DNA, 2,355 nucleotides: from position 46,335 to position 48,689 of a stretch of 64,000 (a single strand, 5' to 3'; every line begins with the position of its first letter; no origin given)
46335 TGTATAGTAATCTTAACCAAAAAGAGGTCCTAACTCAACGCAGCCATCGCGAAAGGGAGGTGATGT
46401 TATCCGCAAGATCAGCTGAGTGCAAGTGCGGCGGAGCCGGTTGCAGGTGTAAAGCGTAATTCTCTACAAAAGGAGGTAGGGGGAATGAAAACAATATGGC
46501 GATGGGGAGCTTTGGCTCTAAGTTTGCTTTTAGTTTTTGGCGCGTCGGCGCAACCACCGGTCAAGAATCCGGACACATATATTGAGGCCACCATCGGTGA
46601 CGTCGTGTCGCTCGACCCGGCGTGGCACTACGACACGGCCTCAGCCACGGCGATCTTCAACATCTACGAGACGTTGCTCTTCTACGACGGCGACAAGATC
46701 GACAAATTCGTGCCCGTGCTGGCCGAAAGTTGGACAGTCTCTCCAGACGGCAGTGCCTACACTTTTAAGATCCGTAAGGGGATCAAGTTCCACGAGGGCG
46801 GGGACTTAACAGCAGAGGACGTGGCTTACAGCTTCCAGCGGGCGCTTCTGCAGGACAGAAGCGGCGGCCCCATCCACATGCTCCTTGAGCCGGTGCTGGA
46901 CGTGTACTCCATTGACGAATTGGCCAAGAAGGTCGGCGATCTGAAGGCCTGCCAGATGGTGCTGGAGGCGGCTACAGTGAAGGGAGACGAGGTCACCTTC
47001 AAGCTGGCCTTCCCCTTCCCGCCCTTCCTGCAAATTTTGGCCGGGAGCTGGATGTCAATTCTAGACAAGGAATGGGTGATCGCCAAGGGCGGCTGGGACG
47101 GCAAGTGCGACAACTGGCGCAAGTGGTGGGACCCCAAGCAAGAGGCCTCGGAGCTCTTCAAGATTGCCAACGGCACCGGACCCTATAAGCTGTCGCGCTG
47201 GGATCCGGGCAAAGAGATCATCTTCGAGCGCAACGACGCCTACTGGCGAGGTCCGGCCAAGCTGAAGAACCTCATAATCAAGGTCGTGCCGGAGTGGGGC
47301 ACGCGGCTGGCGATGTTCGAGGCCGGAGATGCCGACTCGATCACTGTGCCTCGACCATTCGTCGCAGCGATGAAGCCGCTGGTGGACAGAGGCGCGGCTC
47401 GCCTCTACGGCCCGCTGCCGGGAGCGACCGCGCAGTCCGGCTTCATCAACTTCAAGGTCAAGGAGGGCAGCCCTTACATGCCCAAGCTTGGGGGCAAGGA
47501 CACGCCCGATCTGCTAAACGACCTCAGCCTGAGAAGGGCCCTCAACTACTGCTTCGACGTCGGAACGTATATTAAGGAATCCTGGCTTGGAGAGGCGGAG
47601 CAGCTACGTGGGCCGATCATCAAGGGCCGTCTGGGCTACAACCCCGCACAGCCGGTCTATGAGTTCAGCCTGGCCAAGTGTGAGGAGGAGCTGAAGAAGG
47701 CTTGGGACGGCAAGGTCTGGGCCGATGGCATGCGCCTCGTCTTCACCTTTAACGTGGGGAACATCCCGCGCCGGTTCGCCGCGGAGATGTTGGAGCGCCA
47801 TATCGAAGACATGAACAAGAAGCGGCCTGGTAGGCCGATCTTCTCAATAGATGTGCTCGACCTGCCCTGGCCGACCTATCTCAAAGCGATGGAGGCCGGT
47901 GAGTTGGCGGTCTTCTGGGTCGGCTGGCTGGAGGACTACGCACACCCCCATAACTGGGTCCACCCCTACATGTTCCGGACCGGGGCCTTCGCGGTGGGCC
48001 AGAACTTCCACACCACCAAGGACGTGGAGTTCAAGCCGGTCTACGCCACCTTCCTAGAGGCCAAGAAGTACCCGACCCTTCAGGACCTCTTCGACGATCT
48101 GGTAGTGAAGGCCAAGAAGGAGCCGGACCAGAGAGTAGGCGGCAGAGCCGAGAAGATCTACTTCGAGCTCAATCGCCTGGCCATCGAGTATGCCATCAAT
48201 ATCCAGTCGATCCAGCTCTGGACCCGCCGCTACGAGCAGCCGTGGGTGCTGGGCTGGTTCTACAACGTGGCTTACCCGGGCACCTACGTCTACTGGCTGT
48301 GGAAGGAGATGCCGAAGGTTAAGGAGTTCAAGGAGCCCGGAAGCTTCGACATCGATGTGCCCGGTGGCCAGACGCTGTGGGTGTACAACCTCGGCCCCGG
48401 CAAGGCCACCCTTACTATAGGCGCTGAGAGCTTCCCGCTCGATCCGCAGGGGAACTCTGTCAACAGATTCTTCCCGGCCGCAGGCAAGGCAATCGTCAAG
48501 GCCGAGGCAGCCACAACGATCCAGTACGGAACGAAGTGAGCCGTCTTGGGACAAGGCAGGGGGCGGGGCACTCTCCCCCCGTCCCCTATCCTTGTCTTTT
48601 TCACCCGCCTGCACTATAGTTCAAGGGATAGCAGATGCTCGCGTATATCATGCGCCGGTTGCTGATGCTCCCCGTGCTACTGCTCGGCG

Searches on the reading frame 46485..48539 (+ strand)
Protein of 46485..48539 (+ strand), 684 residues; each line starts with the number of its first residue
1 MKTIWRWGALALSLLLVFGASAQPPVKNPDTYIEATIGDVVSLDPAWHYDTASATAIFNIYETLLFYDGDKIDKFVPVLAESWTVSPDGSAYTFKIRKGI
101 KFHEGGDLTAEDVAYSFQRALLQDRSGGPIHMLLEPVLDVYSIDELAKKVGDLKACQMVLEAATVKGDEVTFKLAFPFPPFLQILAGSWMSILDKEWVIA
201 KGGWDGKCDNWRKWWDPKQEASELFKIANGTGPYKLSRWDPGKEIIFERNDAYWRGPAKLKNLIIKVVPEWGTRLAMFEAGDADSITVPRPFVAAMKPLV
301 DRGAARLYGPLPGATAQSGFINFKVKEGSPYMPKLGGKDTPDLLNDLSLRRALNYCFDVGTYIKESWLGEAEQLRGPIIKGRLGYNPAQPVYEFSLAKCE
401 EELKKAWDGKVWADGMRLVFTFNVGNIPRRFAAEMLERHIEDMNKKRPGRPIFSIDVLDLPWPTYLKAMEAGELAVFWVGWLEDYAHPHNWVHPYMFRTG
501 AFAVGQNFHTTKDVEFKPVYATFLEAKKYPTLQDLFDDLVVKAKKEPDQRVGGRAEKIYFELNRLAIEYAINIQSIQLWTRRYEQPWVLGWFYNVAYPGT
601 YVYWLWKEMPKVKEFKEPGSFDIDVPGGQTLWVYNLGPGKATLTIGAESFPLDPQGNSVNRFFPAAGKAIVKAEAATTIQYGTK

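Call 56: search_protein_families(library=pfam, proteins=[window:46485-48539:+], max_evalue=0.00001)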
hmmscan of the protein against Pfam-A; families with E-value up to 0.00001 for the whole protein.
window:46485-48539:+ (684 aa): 1 family
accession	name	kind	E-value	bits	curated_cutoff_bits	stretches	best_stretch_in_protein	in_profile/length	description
PF00496.27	SBP_bac_5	-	6.7e-65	220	32.4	1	74-500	1-365/368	Bacterial extracellular solute-binding proteins, family 5 Middle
